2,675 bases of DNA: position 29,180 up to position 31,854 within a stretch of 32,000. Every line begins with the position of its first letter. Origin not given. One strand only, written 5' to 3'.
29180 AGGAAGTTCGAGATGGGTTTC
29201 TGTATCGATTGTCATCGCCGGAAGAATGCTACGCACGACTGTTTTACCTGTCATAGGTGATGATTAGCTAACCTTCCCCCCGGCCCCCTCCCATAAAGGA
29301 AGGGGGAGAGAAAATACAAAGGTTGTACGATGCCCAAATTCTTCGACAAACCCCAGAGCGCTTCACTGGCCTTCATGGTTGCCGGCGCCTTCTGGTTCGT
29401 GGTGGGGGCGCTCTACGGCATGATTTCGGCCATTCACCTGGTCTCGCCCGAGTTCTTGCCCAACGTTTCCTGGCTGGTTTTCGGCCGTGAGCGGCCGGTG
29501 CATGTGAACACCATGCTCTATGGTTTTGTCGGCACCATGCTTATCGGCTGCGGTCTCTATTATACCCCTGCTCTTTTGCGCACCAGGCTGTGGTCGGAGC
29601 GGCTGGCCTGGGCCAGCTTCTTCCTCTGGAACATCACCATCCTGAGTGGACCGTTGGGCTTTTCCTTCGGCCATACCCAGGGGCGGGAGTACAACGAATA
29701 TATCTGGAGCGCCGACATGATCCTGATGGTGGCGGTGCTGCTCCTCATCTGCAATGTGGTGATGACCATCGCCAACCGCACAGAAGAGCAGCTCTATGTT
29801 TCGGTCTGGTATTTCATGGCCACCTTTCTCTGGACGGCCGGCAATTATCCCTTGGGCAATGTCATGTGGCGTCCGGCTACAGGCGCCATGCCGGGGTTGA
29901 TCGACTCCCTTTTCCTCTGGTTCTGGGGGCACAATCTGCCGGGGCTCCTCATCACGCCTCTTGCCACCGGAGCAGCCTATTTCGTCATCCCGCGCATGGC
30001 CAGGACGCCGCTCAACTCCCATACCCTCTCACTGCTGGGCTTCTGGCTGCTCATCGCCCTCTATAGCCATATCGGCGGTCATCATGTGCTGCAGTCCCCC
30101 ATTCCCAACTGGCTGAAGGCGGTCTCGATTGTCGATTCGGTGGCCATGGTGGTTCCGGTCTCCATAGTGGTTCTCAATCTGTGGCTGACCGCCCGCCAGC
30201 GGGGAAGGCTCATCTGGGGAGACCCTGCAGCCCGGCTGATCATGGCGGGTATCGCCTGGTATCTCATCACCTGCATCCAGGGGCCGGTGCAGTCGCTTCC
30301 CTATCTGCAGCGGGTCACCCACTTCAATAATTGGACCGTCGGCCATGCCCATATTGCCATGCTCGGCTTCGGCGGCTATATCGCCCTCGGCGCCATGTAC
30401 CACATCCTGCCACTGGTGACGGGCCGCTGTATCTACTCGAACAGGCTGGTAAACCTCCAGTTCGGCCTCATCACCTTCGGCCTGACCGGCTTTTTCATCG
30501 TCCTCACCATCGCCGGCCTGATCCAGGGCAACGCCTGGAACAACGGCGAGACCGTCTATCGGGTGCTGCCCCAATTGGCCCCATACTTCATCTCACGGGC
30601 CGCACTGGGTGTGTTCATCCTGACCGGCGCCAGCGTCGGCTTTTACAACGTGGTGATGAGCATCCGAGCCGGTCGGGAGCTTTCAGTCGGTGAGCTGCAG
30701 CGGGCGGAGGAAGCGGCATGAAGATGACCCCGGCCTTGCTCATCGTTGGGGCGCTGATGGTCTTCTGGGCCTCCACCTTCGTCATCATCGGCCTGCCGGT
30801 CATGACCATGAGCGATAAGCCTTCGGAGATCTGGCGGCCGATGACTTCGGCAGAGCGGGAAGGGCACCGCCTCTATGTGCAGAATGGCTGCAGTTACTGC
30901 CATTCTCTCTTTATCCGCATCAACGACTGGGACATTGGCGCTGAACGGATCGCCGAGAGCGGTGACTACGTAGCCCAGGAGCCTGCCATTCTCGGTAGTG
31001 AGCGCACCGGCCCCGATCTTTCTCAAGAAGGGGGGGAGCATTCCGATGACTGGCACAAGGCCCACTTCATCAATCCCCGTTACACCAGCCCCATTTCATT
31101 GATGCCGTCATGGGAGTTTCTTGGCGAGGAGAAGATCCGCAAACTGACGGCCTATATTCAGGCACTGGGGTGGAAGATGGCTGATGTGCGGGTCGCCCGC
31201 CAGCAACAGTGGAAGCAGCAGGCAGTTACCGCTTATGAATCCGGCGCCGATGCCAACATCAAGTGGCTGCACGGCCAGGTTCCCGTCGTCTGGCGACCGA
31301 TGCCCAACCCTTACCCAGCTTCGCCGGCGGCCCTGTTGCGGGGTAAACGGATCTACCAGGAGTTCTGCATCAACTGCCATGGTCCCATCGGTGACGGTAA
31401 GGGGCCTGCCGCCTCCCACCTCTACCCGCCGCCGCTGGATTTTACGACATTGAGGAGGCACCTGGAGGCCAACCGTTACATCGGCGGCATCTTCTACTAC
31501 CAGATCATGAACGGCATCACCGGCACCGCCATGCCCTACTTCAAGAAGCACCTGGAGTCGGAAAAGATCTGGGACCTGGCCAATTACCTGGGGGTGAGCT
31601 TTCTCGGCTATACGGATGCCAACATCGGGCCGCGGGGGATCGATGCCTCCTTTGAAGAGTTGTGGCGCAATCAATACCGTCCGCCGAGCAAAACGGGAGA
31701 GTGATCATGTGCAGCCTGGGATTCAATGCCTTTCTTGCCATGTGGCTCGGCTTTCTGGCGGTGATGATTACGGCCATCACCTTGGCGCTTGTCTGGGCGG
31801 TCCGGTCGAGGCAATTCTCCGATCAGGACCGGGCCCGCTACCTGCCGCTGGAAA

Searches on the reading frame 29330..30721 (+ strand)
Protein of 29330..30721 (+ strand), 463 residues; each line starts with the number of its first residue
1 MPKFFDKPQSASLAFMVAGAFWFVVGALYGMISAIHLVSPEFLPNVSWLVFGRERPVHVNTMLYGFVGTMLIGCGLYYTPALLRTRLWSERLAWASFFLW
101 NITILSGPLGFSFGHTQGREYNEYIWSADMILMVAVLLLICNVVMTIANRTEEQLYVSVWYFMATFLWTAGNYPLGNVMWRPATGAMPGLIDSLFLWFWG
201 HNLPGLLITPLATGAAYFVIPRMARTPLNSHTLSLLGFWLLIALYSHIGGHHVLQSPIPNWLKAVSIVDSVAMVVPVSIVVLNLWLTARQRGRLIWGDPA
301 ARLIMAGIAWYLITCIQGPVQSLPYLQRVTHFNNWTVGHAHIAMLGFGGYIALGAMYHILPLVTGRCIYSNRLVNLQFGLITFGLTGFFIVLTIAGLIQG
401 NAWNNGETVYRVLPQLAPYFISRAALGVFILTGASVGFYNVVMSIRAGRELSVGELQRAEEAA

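Call 80: search_protein_families(library=pfam, proteins=[window:29330-30721:+], max_evalue=0.00001)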
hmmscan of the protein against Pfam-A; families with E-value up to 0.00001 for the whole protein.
window:29330-30721:+ (463 aa): 1 family
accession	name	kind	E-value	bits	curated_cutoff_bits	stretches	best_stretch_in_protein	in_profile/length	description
PF00115.25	COX1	-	7.4e-81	272.7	34.8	1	12-428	3-435/436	Cytochrome C and Quinol oxidase polypeptide I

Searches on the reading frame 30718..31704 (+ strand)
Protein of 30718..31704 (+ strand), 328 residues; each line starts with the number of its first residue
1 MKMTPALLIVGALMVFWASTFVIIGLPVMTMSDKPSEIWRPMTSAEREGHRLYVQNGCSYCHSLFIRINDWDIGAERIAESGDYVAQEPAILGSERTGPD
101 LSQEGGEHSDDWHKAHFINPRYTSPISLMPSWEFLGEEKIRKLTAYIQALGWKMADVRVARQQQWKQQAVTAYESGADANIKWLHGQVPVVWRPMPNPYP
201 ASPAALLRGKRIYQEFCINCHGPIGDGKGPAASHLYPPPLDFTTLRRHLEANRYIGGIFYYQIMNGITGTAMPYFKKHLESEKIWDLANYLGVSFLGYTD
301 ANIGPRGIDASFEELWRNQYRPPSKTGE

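Call 80: search_protein_families(library=pfam, proteins=[window:30718-31704:+], max_evalue=0.00001)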
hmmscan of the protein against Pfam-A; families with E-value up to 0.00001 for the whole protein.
window:30718-31704:+ (328 aa): 3 families
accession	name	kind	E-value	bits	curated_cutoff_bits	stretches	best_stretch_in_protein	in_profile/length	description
PF02433.20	FixO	-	2.5e-30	106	29.6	1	4-172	7-175/219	Cytochrome C oxidase, mono-heme subunit/FixO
PF13442.11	Cytochrome_CBB3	-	2.3e-16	60.3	27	1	205-291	2-68/68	Cytochrome C oxidase, cbb3-type, subunit III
PF00034.26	Cytochrom_C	-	1.2e-15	59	21.3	1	208-291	3-86/90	Cytochrome c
